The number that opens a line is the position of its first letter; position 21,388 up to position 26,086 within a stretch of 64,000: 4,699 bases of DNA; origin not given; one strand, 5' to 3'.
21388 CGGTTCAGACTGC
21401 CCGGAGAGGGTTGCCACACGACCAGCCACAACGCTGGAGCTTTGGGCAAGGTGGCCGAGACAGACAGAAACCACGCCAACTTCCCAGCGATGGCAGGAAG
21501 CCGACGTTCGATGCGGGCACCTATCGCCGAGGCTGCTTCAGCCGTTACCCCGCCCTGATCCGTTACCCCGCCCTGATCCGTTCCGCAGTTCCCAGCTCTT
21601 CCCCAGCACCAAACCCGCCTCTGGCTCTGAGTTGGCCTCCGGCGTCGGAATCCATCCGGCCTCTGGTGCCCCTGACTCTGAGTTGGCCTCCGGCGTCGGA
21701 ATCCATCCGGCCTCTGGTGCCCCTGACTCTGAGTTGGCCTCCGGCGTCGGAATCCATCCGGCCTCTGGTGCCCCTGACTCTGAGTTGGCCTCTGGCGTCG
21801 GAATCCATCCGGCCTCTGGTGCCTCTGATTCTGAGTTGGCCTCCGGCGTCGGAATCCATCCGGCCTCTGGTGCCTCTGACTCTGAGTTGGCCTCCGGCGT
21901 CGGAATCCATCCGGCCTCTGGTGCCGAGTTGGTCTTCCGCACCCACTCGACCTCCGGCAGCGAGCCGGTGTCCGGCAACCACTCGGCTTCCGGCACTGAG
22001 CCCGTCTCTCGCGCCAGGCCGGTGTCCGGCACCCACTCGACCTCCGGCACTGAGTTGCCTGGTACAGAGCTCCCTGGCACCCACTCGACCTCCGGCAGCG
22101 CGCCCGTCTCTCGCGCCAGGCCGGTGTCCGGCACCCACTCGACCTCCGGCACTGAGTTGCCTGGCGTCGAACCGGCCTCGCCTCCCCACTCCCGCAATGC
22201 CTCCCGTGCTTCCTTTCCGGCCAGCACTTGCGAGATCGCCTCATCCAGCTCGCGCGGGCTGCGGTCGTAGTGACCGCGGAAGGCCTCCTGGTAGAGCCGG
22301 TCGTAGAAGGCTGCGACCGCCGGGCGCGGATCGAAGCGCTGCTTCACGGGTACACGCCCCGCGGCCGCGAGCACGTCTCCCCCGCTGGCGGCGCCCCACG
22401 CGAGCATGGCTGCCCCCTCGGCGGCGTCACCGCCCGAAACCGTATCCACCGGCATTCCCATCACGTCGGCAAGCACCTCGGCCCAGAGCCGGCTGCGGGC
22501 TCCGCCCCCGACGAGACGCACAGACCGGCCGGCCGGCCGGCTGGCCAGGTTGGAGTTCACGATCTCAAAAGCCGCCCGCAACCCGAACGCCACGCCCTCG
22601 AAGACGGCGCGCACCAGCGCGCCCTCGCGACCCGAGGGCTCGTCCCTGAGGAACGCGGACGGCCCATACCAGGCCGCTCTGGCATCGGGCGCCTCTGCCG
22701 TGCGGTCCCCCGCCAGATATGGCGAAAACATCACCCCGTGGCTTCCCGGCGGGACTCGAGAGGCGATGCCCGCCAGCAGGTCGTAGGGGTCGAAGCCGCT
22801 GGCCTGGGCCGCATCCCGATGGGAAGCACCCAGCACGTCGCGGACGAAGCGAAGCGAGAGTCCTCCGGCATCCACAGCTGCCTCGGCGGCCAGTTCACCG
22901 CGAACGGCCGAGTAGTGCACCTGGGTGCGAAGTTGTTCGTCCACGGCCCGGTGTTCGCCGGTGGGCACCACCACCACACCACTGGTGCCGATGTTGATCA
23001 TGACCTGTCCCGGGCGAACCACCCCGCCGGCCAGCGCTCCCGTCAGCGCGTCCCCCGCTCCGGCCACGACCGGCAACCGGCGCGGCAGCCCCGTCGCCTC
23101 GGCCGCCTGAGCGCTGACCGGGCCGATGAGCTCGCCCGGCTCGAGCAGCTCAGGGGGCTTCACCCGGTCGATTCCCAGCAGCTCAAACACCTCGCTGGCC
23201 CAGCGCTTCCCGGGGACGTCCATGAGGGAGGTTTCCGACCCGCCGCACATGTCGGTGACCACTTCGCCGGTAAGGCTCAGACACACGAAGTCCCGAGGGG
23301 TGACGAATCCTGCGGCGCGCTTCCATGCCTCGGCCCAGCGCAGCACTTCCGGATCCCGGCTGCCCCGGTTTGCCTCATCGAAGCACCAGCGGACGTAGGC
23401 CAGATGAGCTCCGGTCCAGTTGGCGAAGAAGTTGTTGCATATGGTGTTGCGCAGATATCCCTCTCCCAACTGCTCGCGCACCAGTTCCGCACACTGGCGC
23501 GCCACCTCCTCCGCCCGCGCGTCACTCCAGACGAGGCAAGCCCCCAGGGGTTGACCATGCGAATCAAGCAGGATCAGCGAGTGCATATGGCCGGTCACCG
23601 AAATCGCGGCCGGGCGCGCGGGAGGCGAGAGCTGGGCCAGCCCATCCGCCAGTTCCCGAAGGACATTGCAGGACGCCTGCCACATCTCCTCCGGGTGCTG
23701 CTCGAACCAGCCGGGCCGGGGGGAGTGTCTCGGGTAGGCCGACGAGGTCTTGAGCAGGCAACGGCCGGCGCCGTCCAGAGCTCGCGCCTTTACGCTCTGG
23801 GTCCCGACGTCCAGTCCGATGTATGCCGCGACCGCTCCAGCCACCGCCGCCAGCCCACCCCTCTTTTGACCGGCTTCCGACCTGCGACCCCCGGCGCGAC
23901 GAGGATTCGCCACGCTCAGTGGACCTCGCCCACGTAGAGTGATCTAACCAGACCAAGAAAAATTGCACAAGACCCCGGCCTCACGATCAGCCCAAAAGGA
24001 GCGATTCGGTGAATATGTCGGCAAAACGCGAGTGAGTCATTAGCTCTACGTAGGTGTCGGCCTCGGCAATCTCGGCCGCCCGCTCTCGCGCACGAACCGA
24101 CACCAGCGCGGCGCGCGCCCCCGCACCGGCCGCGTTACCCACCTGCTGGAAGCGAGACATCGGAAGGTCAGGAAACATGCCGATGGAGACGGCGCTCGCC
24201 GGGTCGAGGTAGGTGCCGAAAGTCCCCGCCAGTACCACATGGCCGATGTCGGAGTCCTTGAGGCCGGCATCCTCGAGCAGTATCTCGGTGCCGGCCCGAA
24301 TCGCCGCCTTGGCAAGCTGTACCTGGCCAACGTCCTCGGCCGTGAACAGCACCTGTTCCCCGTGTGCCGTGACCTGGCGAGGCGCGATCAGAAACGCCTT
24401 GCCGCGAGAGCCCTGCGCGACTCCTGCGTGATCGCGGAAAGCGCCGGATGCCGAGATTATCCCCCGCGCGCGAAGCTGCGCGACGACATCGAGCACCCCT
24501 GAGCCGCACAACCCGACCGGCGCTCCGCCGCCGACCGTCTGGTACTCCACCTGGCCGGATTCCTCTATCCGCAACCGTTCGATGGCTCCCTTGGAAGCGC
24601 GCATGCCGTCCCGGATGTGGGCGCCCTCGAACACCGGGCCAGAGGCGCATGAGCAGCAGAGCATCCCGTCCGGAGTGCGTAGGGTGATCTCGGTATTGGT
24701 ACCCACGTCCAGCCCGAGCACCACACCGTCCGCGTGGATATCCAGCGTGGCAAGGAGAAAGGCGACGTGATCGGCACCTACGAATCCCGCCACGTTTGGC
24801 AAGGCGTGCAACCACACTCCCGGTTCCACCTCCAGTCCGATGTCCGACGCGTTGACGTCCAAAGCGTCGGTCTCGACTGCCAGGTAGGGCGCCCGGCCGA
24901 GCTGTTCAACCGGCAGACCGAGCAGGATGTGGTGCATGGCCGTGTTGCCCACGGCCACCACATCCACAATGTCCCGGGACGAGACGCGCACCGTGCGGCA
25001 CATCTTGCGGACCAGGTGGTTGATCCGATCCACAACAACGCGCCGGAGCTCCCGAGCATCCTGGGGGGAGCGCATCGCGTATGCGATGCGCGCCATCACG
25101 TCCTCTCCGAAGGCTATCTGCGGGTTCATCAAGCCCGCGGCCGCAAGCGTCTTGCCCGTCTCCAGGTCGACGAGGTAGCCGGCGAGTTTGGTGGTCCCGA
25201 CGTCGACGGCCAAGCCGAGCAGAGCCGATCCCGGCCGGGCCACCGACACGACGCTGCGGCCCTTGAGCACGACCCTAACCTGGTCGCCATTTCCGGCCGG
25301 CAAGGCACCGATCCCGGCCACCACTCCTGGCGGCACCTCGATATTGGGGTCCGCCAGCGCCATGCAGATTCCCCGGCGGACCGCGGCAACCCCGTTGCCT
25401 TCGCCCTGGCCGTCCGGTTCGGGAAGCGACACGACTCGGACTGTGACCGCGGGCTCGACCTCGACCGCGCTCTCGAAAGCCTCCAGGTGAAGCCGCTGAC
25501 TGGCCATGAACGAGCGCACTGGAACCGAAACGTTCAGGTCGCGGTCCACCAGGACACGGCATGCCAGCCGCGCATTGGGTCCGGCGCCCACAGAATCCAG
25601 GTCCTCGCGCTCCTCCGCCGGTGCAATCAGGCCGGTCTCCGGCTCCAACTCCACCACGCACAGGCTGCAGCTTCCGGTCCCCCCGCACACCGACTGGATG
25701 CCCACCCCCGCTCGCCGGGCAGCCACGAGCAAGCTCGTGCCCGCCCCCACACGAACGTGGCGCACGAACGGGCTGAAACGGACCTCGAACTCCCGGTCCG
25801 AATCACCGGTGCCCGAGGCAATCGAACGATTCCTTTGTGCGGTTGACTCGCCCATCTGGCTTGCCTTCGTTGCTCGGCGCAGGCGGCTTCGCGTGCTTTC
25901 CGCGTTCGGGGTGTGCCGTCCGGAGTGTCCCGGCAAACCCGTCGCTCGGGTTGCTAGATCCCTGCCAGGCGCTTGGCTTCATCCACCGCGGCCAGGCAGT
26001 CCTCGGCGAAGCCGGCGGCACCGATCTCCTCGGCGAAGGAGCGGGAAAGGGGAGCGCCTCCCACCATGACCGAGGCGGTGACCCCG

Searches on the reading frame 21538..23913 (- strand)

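Call 27: search_protein_families(library=pfam, proteins=[window:21538-23913:-], max_evalue=0.001)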
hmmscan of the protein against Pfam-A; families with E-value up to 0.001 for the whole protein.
window:21538-23913:- (791 aa): 2 families
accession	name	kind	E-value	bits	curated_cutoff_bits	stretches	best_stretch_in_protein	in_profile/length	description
PF00370.27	FGGY_N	-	6.9e-43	147.4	28.8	1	31-294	2-244/245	FGGY family of carbohydrate kinases, N-terminal domain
PF02782.22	FGGY_C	-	5.8e-21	75.6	27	1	305-506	2-195/198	FGGY family of carbohydrate kinases, C-terminal domain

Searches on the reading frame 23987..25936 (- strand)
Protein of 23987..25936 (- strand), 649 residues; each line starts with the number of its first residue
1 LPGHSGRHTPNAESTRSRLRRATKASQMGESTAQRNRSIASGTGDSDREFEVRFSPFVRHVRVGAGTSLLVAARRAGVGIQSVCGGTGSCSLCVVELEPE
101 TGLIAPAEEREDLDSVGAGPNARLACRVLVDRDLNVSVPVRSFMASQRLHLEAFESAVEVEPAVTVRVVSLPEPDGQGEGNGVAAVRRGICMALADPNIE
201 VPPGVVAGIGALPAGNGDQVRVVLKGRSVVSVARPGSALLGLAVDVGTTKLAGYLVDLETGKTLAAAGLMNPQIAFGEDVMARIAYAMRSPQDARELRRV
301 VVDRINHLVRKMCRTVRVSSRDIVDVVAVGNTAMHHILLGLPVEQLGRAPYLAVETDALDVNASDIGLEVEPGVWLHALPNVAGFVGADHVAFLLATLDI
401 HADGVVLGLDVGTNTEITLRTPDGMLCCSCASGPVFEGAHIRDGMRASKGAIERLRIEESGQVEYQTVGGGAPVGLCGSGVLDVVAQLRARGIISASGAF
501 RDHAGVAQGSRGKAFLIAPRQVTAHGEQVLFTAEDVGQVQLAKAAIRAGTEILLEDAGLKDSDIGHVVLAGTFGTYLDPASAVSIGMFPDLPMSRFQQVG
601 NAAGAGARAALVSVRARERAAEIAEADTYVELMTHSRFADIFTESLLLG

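Call 27: search_protein_families(library=pfam, proteins=[window:23987-25936:-], max_evalue=0.001)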
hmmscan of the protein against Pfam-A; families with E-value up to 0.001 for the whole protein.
window:23987-25936:- (649 aa): 3 families
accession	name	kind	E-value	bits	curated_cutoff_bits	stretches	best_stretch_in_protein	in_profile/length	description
PF14574.11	RACo_C_ter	-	5.7e-77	258.7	27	1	406-647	3-248/261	C-terminal domain of RACo the ASKHA domain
PF17651.6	Raco_middle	-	8.4e-53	178.8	26.8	1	240-397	1-158/163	RACo middle region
PF00111.32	Fer2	-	1.9e-08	34.5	21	1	61-130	10-76/77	2Fe-2S iron-sulfur cluster binding domain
